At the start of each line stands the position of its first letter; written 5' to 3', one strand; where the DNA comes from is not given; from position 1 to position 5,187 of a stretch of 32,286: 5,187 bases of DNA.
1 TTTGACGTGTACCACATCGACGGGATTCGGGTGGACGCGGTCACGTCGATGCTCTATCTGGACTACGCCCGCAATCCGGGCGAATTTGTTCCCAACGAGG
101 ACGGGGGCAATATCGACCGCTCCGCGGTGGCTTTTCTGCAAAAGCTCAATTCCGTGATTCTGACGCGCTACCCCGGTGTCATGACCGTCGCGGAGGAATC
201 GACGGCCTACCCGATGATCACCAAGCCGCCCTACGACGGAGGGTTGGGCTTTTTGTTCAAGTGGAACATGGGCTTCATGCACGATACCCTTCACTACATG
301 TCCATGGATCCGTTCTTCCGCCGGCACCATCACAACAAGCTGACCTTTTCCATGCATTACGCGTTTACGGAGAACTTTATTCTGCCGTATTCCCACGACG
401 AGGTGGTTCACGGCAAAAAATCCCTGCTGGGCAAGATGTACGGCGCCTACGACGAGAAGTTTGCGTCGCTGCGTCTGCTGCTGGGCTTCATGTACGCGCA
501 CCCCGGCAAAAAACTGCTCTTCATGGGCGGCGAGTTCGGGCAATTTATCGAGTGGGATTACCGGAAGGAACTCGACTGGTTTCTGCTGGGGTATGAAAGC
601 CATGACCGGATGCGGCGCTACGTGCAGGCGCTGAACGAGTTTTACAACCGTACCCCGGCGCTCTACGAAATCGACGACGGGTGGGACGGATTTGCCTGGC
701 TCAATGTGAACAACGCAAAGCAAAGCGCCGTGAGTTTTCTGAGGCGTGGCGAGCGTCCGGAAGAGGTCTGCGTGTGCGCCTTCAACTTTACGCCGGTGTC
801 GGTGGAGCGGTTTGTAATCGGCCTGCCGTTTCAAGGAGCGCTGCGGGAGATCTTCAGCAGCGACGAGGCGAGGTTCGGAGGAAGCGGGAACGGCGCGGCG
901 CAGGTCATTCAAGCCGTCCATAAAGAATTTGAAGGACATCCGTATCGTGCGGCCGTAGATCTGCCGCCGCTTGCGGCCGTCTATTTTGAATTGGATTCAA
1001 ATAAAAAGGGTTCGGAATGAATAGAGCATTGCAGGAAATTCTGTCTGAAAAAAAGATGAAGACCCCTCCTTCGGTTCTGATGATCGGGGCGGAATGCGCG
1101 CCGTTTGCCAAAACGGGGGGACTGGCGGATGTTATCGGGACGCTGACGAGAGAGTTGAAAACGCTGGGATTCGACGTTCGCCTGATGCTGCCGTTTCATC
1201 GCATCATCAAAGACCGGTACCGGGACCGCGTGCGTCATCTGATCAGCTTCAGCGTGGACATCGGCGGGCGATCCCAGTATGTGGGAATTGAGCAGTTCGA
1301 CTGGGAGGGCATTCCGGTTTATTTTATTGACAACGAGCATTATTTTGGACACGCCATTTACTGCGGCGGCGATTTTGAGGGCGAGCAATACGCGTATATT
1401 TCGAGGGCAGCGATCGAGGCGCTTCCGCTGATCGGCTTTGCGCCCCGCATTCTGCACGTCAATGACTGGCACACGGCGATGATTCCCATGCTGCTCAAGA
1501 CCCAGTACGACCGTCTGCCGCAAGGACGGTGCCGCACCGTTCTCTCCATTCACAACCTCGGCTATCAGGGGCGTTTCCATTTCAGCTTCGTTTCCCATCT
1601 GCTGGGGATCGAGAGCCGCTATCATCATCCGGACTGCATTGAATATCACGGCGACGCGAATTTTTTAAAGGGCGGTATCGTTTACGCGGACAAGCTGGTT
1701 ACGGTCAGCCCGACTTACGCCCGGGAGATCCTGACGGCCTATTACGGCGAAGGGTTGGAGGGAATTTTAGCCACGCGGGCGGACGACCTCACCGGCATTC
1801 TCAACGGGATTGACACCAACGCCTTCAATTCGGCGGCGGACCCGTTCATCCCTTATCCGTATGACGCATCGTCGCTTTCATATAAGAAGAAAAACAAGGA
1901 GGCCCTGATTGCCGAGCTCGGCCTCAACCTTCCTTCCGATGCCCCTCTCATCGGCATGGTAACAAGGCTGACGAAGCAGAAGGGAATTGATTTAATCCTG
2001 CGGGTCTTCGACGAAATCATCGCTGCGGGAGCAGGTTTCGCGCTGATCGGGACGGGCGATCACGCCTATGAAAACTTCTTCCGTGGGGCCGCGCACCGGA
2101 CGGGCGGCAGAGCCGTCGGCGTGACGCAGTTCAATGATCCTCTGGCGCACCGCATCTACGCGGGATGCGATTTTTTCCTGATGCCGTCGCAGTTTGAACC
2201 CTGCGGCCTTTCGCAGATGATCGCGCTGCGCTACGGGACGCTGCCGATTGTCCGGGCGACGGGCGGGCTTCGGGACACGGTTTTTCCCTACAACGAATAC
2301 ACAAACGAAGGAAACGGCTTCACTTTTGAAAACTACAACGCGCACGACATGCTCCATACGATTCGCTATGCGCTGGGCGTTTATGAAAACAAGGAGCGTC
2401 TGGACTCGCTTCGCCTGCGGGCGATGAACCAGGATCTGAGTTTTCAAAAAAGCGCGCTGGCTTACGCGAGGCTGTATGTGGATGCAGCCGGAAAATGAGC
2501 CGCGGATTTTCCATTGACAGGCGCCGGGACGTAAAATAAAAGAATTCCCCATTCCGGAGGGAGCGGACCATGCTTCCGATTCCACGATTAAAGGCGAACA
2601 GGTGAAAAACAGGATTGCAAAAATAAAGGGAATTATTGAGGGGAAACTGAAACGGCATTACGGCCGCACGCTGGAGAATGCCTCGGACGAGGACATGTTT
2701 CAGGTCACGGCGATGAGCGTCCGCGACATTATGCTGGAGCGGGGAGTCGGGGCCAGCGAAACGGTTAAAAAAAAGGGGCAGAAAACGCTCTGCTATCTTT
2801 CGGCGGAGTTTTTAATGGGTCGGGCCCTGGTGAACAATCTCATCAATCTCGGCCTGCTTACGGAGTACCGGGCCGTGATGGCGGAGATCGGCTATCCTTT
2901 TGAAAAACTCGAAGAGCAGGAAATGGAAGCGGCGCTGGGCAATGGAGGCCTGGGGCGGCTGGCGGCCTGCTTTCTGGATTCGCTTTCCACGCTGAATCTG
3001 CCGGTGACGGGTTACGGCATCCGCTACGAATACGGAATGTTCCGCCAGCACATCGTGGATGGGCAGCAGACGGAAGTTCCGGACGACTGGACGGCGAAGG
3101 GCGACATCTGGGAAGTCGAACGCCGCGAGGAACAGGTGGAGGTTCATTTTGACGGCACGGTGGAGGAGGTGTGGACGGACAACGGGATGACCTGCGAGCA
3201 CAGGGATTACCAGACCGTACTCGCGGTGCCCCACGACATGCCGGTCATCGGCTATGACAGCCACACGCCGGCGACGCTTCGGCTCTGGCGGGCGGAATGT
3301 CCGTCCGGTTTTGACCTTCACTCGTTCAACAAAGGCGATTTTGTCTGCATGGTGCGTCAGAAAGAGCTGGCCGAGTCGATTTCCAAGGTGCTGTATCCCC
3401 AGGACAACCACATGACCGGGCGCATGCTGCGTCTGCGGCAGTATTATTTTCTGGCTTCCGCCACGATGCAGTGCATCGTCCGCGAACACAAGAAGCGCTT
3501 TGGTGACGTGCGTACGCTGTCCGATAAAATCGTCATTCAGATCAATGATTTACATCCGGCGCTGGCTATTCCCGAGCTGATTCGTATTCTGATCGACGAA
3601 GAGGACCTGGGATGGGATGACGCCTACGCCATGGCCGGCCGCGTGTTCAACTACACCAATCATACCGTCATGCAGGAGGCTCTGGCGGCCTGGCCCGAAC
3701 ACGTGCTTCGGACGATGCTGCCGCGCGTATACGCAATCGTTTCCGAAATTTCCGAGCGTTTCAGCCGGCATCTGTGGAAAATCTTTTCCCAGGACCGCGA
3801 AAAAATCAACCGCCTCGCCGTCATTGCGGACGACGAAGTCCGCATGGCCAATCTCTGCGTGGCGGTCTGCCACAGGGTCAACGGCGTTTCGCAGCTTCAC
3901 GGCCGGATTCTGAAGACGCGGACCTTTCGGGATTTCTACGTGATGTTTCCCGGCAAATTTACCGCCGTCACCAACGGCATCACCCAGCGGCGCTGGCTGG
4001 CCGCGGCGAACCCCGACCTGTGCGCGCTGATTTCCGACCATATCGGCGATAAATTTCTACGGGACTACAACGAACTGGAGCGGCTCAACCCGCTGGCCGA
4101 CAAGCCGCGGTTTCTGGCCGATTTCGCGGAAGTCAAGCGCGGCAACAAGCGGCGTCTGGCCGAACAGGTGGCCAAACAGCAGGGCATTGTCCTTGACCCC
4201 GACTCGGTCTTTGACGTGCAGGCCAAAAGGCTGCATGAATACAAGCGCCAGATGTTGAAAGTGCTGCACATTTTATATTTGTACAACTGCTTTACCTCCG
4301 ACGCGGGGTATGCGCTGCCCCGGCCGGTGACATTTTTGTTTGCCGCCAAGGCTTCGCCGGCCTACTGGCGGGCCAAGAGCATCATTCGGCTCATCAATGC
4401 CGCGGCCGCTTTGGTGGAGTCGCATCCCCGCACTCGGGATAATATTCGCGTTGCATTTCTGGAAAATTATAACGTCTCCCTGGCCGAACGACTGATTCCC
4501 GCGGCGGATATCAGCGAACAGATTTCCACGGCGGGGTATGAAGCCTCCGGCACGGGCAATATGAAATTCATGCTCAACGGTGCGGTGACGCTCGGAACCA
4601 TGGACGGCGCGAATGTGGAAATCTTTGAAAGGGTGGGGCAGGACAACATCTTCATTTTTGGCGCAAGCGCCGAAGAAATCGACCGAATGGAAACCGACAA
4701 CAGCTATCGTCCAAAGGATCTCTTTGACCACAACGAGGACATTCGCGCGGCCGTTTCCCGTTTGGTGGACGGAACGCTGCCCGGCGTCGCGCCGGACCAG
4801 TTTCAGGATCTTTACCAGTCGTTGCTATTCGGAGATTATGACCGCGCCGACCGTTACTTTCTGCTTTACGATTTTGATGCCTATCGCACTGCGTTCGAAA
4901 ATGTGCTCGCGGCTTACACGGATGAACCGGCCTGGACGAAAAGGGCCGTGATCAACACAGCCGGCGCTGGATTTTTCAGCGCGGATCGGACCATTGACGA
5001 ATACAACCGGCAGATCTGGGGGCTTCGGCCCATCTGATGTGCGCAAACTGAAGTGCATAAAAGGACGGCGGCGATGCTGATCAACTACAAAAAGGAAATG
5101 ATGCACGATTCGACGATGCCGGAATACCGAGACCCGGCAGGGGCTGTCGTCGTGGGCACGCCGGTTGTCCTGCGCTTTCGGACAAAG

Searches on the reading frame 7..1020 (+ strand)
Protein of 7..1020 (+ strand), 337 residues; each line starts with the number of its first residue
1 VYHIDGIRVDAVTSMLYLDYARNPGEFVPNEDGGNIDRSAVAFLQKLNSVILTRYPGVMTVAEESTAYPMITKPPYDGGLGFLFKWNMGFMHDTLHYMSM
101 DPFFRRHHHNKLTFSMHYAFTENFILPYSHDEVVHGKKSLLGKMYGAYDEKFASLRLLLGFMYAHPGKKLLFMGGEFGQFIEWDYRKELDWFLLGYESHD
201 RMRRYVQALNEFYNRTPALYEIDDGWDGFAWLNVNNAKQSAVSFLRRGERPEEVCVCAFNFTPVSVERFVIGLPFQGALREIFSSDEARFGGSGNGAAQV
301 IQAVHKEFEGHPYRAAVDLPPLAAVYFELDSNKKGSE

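Call 96: search_protein_families(library=pfam, proteins=[window:7-1020:+], max_evalue=0.00001)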
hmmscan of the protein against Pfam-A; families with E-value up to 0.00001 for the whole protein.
window:7-1020:+ (337 aa): 1 family
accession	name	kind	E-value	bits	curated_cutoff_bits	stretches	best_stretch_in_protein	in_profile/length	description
PF02806.24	Alpha-amylase_C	-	1.1e-18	67.8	21.2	1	231-329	1-94/95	Alpha amylase, C-terminal all-beta domain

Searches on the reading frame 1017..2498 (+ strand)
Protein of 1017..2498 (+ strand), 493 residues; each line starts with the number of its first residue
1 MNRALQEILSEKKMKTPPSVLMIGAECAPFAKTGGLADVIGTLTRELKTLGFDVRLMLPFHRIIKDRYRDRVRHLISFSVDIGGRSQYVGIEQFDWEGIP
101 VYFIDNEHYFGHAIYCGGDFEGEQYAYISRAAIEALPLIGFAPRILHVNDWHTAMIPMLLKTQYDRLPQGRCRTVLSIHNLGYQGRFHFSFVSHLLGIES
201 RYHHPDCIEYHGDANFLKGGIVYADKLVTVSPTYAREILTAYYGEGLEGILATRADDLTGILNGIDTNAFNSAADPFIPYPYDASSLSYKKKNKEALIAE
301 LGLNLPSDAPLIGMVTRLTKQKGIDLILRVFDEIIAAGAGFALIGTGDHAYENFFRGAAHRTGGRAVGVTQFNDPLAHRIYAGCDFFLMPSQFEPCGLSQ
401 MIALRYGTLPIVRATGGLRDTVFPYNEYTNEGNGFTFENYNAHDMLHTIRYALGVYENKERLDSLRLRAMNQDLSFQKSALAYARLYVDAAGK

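Call 96: search_protein_families(library=pfam, proteins=[window:1017-2498:+], max_evalue=0.00001)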
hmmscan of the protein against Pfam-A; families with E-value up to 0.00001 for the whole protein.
window:1017-2498:+ (493 aa): 3 families
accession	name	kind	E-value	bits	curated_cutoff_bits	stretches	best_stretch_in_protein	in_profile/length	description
PF08323.17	Glyco_transf_5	-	1.5e-72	244.6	22.7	1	20-252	2-238/239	Starch synthase catalytic domain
PF00534.26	Glycos_transf_1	-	6.6e-16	58.8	26.4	1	304-461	10-164/172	Glycosyl transferases group 1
PF13692.12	Glyco_trans_1_4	-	3e-11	44.2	27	1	310-451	2-138/142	Glycosyl transferases group 1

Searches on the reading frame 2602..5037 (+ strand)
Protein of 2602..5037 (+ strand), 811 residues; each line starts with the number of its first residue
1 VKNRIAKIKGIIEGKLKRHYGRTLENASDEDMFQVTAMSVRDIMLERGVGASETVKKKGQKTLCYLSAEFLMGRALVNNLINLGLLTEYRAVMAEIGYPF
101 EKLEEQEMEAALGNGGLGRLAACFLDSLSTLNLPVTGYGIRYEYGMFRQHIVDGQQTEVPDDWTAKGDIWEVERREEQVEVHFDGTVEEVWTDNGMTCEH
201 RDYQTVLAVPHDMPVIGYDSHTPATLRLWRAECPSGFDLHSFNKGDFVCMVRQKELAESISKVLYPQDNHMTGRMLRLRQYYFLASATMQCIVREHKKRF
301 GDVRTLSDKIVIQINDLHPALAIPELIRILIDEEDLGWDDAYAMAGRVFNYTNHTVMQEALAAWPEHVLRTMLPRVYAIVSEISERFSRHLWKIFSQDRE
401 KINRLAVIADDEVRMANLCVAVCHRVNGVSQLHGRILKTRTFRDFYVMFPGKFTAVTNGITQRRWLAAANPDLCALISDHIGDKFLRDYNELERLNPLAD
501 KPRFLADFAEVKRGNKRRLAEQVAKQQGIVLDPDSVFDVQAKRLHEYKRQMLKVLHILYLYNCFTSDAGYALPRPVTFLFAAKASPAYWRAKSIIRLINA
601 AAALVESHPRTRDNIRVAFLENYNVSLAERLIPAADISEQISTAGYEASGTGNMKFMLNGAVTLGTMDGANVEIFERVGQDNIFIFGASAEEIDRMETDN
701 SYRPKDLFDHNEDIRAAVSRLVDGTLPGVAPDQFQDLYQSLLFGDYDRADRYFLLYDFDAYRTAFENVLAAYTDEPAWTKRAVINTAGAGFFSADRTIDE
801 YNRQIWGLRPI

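Call 96: search_protein_families(library=pfam, proteins=[window:2602-5037:+], max_evalue=0.00001)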
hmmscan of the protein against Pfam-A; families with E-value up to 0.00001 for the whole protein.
window:2602-5037:+ (811 aa): 1 family
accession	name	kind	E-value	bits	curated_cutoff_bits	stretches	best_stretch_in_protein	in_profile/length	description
PF00343.26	Phosphorylase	-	7.8e-294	976.9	27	1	94-807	2-712/713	Carbohydrate phosphorylase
